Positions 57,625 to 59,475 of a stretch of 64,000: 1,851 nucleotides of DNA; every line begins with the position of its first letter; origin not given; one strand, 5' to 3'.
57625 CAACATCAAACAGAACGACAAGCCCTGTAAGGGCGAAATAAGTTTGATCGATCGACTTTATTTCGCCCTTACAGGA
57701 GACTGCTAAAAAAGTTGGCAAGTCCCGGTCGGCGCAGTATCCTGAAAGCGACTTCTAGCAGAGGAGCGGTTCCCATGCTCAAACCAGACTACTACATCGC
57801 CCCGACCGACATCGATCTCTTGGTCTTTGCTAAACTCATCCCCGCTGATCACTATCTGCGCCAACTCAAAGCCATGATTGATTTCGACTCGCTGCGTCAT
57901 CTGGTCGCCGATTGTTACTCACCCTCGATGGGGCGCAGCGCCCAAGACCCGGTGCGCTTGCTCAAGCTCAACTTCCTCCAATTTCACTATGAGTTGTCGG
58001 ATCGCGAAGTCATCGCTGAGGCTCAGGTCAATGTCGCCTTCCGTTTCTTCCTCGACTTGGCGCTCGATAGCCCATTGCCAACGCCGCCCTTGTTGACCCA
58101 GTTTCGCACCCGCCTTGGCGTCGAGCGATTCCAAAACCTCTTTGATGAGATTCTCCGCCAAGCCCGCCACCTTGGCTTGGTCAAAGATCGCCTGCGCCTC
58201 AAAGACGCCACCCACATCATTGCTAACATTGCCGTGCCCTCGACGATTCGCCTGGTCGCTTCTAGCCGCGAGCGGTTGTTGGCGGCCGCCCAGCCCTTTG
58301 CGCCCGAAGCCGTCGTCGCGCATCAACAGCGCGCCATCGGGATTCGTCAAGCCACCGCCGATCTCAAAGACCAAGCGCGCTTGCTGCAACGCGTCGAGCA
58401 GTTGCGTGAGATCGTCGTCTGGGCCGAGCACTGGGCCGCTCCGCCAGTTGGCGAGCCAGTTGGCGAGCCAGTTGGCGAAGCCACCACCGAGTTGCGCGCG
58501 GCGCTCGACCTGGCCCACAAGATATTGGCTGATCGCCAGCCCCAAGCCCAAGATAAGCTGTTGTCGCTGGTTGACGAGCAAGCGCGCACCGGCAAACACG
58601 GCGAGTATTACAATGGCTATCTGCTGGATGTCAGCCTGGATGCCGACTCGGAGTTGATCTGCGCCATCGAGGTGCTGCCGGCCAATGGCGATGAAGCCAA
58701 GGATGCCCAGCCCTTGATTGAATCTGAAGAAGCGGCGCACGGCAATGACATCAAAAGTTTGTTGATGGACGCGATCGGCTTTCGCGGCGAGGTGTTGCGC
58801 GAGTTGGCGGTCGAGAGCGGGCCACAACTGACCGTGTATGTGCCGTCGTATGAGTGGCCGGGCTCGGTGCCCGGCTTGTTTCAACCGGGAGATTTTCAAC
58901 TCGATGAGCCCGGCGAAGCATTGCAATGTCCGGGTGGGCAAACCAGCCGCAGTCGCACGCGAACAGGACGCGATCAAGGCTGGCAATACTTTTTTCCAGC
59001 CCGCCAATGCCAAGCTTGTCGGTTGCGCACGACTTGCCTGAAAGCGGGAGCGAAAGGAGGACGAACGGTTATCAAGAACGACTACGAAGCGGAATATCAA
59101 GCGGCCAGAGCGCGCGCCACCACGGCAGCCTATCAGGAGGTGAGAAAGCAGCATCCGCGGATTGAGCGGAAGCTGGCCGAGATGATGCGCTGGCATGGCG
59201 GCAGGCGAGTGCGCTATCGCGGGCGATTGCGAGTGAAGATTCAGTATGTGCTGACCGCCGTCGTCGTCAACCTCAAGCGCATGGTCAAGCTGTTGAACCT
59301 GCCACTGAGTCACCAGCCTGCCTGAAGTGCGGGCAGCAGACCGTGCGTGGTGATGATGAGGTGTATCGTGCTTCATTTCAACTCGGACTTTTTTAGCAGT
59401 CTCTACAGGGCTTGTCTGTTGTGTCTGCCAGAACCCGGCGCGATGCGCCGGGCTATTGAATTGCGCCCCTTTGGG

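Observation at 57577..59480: IS5/IS1182-type insertion sequence inserted into a MITE copy, with intact 17-bp inverted repeats and a 5-bp TACAG target duplication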

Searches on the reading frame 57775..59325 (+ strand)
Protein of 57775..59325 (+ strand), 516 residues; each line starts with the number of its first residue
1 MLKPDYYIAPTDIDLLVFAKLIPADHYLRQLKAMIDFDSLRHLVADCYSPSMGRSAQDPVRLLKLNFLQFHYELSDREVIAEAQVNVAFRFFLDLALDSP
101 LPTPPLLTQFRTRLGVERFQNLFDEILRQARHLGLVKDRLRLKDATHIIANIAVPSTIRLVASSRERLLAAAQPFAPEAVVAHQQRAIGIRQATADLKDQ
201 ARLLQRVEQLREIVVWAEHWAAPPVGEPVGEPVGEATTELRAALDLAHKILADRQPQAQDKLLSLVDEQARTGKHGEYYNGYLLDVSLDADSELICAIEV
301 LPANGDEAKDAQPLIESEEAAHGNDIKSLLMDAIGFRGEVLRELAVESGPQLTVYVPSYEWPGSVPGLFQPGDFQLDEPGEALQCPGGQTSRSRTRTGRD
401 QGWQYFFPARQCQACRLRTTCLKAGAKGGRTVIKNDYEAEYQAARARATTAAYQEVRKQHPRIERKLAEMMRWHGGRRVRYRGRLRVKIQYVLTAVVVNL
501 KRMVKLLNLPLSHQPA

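Call 4: search_protein_families(library=pfam, proteins=[window:57775-59325:+], max_evalue=0.01)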
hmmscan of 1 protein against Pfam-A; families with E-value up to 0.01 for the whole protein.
window:57775-59325:+ (516 aa): 3 families
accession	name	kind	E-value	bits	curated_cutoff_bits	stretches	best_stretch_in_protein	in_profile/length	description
PF13751.12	DDE_Tnp_1_6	-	1.3e-19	71.2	25.1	1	385-504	2-125/125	Transposase DDE domain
PF05598.16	DUF772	-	3.4e-14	53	23.1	1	53-126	1-74/74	Transposase domain (DUF772)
PF01609.27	DDE_Tnp_1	-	2.2e-09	37.8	23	1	268-500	22-200/200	Transposase DDE domain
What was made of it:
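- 57775..59325 (+): Transposase gene, 516 aa plus stop. Candidate catalytic residues are D289 (58639-58641), D332 (58768-58770) and E464 (59164-59166). Conserved cysteines are C385, C412, C415 and C421. Pfam DUF772, DDE_Tnp_1 and DDE_Tnp_1_6 (call 4).
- On IS1182 family: PF05598 at residues 53-126, PF01609 at 268-500, PF13751 at 385-504, all above gathering scores (call 4).
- Closest known: IS1182 family. Same: Domain order is the same: DUF772, then the DDE domain, then the DDE_Tnp_1_6 C-terminus (call 4).
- Closest known: IS5. Same: It shares the N-terminal DUF772 domain and the DDE_Tnp_1 catalytic fold family (call 4).
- It shares the DUF772 (InsH N-terminal) and DDE_Tnp_1 domains with IS5 elements (call 4).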

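Call 8: search_protein_families(library=ncbifam, proteins=[window:57775-59325:+], max_evalue=0.01)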
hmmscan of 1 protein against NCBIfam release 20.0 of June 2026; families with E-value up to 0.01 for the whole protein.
window:57775-59325:+ (516 aa): 4 families
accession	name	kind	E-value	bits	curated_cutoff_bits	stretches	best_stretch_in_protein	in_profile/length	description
NF033551.1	transpos_IS1182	equivalog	1.3e-88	298.1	270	1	17-506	13-488/488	IS1182 family transposase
NF033578.1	transpos_IS5_1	equivalog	5.2e-27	95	275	1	19-339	10-340/419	IS5 family transposase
NF033581.1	transpos_IS5_4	equivalog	8.1e-22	77.9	140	2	31-326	5-199/285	IS5 family transposase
NF033593.1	transpos_ISNCY_1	equivalog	3.6e-19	68.8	325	2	37-211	30-199/444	ISNCY family transposase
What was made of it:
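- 57775..59325 (+): NCBIfam IS1182 equivalog, 298 bits against 270 (call 8).
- On IS1182 family: NF033551 transpos_IS1182: 298.1 bits against a cut-off of 270, covering residues 17-506 of 516 (call 8).
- On IS5 family: NF033581 scores 77.9 bits against 140 (call 8).
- Closest known: IS1182 family. Same: The transposase passes the curated family model end to end (call 8).
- Closest known: IS5. Different: The window protein fails both IS5 curated models (call 8).
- NCBIfam IS1182, 298 bits against a cut-off of 270; IS5 models fall below their cut-offs (call 8). IS5 models give weak matches (call 8). The IS5 curated models score far below their cut-offs (95 against 275, 78 against 140), while the IS1182 model passes (call 8).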

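Call 9: find_homologous_proteins(query=window:57775-59322:+, max_evalue=1e-10)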
Query window:57775-59322:+ (516 aa): 2431 proteins with E <= 1e-10 among 8000 candidates; the best 120 are listed.
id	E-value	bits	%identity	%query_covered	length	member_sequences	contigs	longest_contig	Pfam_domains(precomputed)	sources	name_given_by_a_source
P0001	0.0e+0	1141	99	100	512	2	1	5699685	PF01609.28,PF13751.13,PF05598.17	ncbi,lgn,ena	-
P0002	2.0e-239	814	72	100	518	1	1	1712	PF01609.28,PF13751.13,PF05598.17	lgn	-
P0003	3.8e-234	796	71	100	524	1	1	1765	PF13751.13,PF05598.17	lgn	-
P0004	9.6e-234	795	71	100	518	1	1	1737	PF01609.28,PF13751.13,PF05598.17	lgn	-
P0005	7.6e-223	759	66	100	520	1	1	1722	PF01609.28,PF13751.13,PF05598.17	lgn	-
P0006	1.4e-222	758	68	100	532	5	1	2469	PF13751.13,PF05598.17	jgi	jgi:transposase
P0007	3.4e-216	737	66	100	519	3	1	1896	PF01609.28,PF13751.13,PF05598.17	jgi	-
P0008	4.1e-216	737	66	100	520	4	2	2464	PF01609.28,PF13751.13,PF05598.17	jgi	jgi:transposase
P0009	4.9e-214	730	65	100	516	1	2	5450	PF01609.28,PF13751.13,PF05598.17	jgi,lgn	jgi:transposase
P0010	4.9e-214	730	63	100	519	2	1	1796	PF01609.28,PF13751.13,PF05598.17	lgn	-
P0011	7.3e-214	729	64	98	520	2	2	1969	PF01609.28,PF13751.13,PF05598.17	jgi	jgi:transposase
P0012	1.3e-213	728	65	100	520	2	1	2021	PF13751.13,PF05598.17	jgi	jgi:transposase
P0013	2.4e-213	728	63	98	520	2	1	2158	PF01609.28,PF13751.13,PF05598.17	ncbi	-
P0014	7.2e-213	726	62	100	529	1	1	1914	PF13751.13,PF05598.17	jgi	jgi:transposase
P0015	8.0e-213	726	65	100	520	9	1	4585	PF13751.13,PF05598.17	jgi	jgi:transposase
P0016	4.7e-212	723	65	98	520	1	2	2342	PF13751.13,PF05598.17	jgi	jgi:transposase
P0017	8.3e-212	722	64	98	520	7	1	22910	PF13751.13,PF05598.17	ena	-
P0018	3.2e-211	721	64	98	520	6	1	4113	PF13751.13,PF05598.17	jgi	jgi:transposase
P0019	3.5e-211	720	64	100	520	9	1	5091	PF01609.28,PF13751.13,PF05598.17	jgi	jgi:transposase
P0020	3.9e-211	720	64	99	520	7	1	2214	PF13751.13,PF05598.17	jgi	jgi:transposase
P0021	5.3e-211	720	64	100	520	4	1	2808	PF13751.13,PF05598.17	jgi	jgi:transposase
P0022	1.1e-210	719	64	98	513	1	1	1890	PF13751.13,PF05598.17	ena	-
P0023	1.1e-210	719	64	100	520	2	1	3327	PF13751.13,PF05598.17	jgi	jgi:transposase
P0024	3.1e-210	717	63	98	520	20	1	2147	PF13751.13,PF05598.17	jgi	jgi:transposase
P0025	3.7e-210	717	63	100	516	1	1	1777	PF01609.28,PF13751.13,PF05598.17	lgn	-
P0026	4.8e-210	717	63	100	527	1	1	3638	PF01609.28,PF13751.13,PF05598.17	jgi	jgi:transposase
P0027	1.1e-209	715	64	98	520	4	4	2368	PF13751.13,PF05598.17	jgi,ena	-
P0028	2.1e-209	715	63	98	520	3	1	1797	PF01609.28,PF13751.13,PF05598.17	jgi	jgi:transposase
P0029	1.5e-208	712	63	100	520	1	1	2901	PF13751.13,PF05598.17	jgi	jgi:transposase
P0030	1.9e-208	711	64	98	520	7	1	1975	PF13751.13,PF05598.17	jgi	jgi:transposase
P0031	2.3e-208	711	63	100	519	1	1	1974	PF13751.13,PF05598.17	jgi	jgi:transposase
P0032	3.0e-208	711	63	100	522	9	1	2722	PF13751.13,PF05598.17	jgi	-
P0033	5.1e-208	710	63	100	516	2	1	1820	PF01609.28,PF13751.13,PF05598.17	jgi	jgi:transposase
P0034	5.8e-208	710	63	98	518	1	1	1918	PF13751.13,PF05598.17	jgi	jgi:transposase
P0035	3.7e-207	707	65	100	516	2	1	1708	PF13751.13,PF05598.17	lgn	-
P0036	5.1e-207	707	62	100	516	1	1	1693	PF01609.28,PF13751.13,PF05598.17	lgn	-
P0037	7.8e-207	706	61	100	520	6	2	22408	PF13751.13,PF05598.17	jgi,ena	-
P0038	1.6e-206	705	64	99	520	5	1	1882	PF13751.13,PF05598.17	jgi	jgi:transposase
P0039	2.3e-206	705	61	98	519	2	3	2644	PF01609.28,PF13751.13,PF05598.17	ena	-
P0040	3.0e-206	704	63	100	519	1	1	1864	PF13751.13,PF05598.17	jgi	-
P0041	4.0e-206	704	63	98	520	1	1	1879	PF13751.13,PF05598.17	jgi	jgi:transposase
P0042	6.9e-206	703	63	99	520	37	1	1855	PF13751.13,PF05598.17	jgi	-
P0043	8.8e-206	703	63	99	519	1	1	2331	PF13751.13,PF05598.17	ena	-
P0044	9.5e-206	702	62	100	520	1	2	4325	PF13751.13,PF05598.17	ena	-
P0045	1.0e-205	702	63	100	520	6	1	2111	PF13751.13,PF05598.17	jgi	jgi:transposase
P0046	1.1e-205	702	63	98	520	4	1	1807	PF13751.13,PF05598.17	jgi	jgi:transposase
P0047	1.5e-205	702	62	98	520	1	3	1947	PF13751.13,PF05598.17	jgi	jgi:transposase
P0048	1.9e-205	702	64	100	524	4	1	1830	PF13751.13,PF05598.17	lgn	-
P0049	2.0e-205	701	63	100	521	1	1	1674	PF13751.13,PF05598.17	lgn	-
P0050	2.1e-205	701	62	98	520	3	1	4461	PF13751.13,PF05598.17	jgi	jgi:transposase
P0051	2.3e-205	701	62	98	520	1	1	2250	PF01609.28,PF13751.13,PF05598.17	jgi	jgi:transposase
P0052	2.5e-205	701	63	100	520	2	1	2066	PF01609.28,PF13751.13,PF05598.17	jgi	-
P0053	3.2e-205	701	63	100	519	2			PF13751.13,PF05598.17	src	-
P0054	3.2e-205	701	62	99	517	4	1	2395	PF13751.13,PF05598.17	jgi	jgi:transposase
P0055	5.1e-205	700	63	100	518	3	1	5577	PF13751.13,PF05598.17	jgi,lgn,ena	-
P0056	5.3e-205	700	64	99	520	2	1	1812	PF01609.28,PF13751.13,PF05598.17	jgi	jgi:transposase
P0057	8.6e-205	699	62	99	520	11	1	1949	PF13751.13,PF05598.17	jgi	jgi:transposase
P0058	8.7e-205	699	62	98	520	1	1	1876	PF01609.28,PF13751.13,PF05598.17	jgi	jgi:transposase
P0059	1.2e-204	699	61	98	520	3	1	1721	PF13751.13,PF05598.17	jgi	jgi:transposase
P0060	1.9e-204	698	62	100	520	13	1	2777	PF13751.13,PF05598.17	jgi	jgi:transposase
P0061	2.6e-204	698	62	100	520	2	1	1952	PF01609.28,PF13751.13,PF05598.17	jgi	jgi:transposase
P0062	3.5e-204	697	63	100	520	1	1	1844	PF01609.28,PF13751.13,PF05598.17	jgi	jgi:transposase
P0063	3.6e-204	697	62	99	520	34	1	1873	PF13751.13,PF05598.17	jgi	jgi:transposase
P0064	5.3e-204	697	63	100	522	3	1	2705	PF13751.13,PF05598.17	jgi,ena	-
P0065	5.8e-204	697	61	98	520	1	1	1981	PF01609.28,PF13751.13,PF05598.17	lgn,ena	-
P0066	7.2e-204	696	61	98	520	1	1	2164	PF13751.13,PF05598.17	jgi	jgi:transposase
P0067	7.6e-204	696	63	100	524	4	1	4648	PF13751.13,PF05598.17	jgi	jgi:transposase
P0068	7.8e-204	696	62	98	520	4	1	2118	PF13751.13,PF05598.17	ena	-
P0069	7.9e-204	696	62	100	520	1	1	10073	PF13751.13,PF05598.17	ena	-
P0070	9.4e-204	696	63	98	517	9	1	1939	PF13751.13,PF05598.17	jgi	jgi:transposase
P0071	9.7e-204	696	62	100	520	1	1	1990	PF13751.13,PF05598.17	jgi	jgi:transposase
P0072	1.2e-203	695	62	100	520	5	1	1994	PF13751.13,PF05598.17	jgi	jgi:transposase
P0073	1.9e-203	695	62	100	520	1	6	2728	PF01609.28,PF13751.13,PF05598.17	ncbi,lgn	-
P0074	3.8e-203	694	62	100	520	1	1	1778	PF13751.13,PF05598.17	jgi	jgi:transposase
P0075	7.5e-203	693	62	100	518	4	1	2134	PF13751.13,PF05598.17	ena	-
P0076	9.6e-203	693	62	100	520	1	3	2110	PF13751.13,PF05598.17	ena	-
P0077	1.1e-202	692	61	98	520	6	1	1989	PF13751.13,PF05598.17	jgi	jgi:transposase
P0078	1.2e-202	692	62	100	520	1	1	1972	PF13751.13,PF05598.17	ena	-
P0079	1.8e-202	692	62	99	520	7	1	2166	PF13751.13,PF05598.17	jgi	jgi:transposase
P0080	2.2e-202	691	62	98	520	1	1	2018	PF01609.28,PF13751.13,PF05598.17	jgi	jgi:transposase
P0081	2.5e-202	691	61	98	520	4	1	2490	PF13751.13,PF05598.17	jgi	jgi:transposase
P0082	3.2e-202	691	62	99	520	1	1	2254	PF13751.13,PF05598.17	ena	-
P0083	4.0e-202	691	61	100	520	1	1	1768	PF13751.13,PF05598.17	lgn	-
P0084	4.6e-202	690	62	100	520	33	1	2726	PF13751.13,PF05598.17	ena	-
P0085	4.9e-202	690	62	100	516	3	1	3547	PF01609.28,PF13751.13,PF05598.17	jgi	-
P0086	6.4e-202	690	61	100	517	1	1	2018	PF13751.13,PF05598.17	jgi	-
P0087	7.4e-202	690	62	98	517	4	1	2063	PF13751.13,PF05598.17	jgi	-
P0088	8.0e-202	690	62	99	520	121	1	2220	PF13751.13,PF05598.17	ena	-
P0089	1.5e-201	689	63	100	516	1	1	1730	PF13751.13,PF05598.17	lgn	-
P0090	1.6e-201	689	61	100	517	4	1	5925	PF13751.13,PF05598.17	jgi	jgi:transposase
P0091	2.2e-201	688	62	100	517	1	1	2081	PF13751.13,PF05598.17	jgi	jgi:transposase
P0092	2.5e-201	688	61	100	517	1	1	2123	PF13751.13,PF05598.17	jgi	jgi:transposase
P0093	3.2e-201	688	62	98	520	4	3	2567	PF13751.13,PF05598.17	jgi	jgi:transposase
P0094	3.3e-201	688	62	99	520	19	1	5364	PF13751.13,PF05598.17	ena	-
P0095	5.9e-201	687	62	100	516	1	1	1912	PF13751.13,PF05598.17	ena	-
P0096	6.0e-201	687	62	100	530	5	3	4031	PF13751.13,PF05598.17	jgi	jgi:transposase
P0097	7.7e-201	686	61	100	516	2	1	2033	PF13751.13,PF05598.17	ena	-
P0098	1.0e-200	686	62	100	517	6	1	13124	PF13751.13,PF05598.17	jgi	jgi:transposase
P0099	1.2e-200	686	61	100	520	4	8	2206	PF13751.13,PF05598.17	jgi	jgi:transposase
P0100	2.7e-200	684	61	100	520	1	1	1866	PF13751.13,PF05598.17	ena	-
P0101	5.2e-200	684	63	99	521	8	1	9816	PF13751.13,PF05598.17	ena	-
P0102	8.7e-200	683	61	100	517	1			PF13751.13,PF05598.17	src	-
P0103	9.1e-200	683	61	99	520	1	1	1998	PF13751.13,PF05598.17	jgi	jgi:transposase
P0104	1.4e-199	682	61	100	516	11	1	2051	PF13751.13,PF05598.17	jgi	jgi:transposase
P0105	1.8e-199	682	61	100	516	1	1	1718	PF13751.13,PF05598.17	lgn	-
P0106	2.8e-199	681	61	99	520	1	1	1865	PF13751.13,PF05598.17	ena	-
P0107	3.1e-199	681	60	100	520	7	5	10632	PF13751.13,PF05598.17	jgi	jgi:transposase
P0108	8.8e-199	680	60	99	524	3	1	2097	PF13751.13,PF05598.17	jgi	jgi:transposase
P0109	1.0e-198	679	62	98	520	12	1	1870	PF01609.28,PF13751.13,PF05598.17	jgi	jgi:transposase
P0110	1.8e-198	678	62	100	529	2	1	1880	PF13751.13,PF05598.17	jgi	jgi:transposase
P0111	2.0e-198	678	62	98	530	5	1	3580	PF13751.13,PF05598.17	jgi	jgi:transposase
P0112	2.2e-198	678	61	100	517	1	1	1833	PF13751.13,PF05598.17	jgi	jgi:transposase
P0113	4.1e-198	677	61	99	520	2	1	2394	PF13751.13,PF05598.17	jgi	jgi:transposase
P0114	4.2e-198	677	60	100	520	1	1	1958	PF13751.13,PF05598.17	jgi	jgi:transposase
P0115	4.7e-198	677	62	100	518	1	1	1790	PF01609.28,PF13751.13,PF05598.17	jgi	jgi:transposase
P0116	1.3e-197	676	61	100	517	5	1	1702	PF13751.13,PF05598.17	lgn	-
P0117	1.8e-197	675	60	100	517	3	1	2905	PF13751.13,PF05598.17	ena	-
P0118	2.2e-197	675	61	96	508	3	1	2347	PF13751.13,PF05598.17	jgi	jgi:transposase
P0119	2.7e-197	675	63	96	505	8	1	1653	PF13751.13,PF05598.17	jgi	jgi:transposase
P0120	5.9e-197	673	59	100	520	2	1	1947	PF13751.13,PF05598.17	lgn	-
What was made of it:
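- Closest known: IS1182 family. Different: Outside its own genome the nearest proteins are 72% identical, unnamed metagenome sequences (call 9).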

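Call 11: find_encoding_contigs(protein=P0001, flank=3000, max_places=10)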
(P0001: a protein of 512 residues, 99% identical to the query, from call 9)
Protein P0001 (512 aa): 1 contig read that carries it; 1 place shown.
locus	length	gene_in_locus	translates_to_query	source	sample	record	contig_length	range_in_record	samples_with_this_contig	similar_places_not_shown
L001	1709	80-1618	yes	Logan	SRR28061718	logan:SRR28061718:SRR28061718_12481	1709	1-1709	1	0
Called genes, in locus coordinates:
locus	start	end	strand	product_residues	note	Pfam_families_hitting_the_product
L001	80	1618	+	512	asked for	PF05598:DUF772, PF01609:DDE_Tnp_1, PF13751:DDE_Tnp_1_6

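Call 12: find_encoding_contigs(protein=window:57775-59322:+, flank=5000, max_places=10)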
Protein window:57775-59322:+ (516 aa): no gene with exactly this product is on record in the collection.

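Call 13: list_cluster_members(proteins=[P0001, window:57775-59322:+])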
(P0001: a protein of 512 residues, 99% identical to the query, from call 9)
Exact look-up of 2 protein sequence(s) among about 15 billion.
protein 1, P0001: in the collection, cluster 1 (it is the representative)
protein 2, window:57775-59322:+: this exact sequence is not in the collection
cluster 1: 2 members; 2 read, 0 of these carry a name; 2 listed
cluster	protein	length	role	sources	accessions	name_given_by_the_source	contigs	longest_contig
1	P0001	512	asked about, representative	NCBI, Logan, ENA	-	-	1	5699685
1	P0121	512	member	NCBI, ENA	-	-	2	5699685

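Call 14: find_related_loci(query=window:57775-59322:+, collection=genome_contigs, flank=3000)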
Query window:57775-59322:+ (516 aa) in genome_contigs; peptide patterns used: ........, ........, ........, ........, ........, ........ (x = any residue, [..] = any of these).
68 stretches matched a pattern, but none encodes a relative of the query by tblastn (E <= 1e-3).
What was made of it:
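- Tried and rejected: A scan with the transposase found no relative (call 14), so the element is absent from that collection at the sensitivity used.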

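Call 15: find_encoding_contigs(protein=P0121, flank=5000, max_places=10)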
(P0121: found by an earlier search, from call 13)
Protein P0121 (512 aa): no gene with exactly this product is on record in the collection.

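Call 24: find_encoding_contigs(protein=P0073, flank=1500, max_places=10)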
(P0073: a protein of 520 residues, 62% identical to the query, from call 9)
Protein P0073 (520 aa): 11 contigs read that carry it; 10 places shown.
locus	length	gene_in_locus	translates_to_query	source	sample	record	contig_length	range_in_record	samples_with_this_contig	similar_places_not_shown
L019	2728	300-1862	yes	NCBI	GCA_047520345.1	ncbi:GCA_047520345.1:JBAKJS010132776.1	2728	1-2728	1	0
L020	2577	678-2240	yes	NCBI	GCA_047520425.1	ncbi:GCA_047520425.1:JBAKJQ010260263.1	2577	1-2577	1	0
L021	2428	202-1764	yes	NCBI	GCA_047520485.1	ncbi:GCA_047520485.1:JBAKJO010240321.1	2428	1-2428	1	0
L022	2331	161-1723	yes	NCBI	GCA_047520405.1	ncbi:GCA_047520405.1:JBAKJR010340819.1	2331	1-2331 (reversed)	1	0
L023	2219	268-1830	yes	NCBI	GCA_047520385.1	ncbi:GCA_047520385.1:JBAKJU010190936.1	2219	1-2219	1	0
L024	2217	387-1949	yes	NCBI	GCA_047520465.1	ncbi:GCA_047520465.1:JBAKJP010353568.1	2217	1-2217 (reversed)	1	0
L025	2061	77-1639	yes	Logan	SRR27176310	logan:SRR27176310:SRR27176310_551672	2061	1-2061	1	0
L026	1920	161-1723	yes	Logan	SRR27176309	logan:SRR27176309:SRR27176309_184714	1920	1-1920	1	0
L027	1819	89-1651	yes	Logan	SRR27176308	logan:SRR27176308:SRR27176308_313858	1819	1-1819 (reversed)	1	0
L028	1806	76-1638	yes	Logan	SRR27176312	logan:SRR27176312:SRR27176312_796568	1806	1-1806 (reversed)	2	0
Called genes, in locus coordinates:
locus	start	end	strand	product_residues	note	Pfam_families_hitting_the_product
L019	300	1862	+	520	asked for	PF05598:DUF772, PF01609:DDE_Tnp_1 (weak), PF13751:DDE_Tnp_1_6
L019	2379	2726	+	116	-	?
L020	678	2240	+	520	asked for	PF05598:DUF772, PF01609:DDE_Tnp_1 (weak), PF13751:DDE_Tnp_1_6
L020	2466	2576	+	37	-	?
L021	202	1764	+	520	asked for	PF05598:DUF772, PF01609:DDE_Tnp_1 (weak), PF13751:DDE_Tnp_1_6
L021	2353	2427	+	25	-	?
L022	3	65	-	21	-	?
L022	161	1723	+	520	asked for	PF05598:DUF772, PF01609:DDE_Tnp_1 (weak), PF13751:DDE_Tnp_1_6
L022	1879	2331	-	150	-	?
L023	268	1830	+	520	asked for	PF05598:DUF772, PF01609:DDE_Tnp_1 (weak), PF13751:DDE_Tnp_1_6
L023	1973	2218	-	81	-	?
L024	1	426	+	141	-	?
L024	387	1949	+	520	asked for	PF05598:DUF772, PF01609:DDE_Tnp_1 (weak), PF13751:DDE_Tnp_1_6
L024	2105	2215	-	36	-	?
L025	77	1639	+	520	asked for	PF05598:DUF772, PF01609:DDE_Tnp_1 (weak), PF13751:DDE_Tnp_1_6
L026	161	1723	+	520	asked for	PF05598:DUF772, PF01609:DDE_Tnp_1 (weak), PF13751:DDE_Tnp_1_6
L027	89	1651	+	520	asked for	PF05598:DUF772, PF01609:DDE_Tnp_1 (weak), PF13751:DDE_Tnp_1_6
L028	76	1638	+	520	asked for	PF05598:DUF772, PF01609:DDE_Tnp_1 (weak), PF13751:DDE_Tnp_1_6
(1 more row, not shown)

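Call 30: find_encoding_contigs(protein=P0017, flank=1500, max_places=10)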
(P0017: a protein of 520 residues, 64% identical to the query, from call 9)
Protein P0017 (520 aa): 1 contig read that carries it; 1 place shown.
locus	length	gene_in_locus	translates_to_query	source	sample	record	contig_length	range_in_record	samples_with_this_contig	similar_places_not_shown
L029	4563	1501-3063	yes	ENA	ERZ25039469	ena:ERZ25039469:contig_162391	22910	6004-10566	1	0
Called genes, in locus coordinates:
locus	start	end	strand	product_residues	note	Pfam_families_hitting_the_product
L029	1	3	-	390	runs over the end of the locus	PF02771:Acyl-CoA_dh_N, PF02770:Acyl-CoA_dh_M (weak), PF00441:Acyl-CoA_dh_1, PF08028:Acyl-CoA_dh_2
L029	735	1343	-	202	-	-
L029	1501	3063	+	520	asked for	PF05598:DUF772, PF13751:DDE_Tnp_1_6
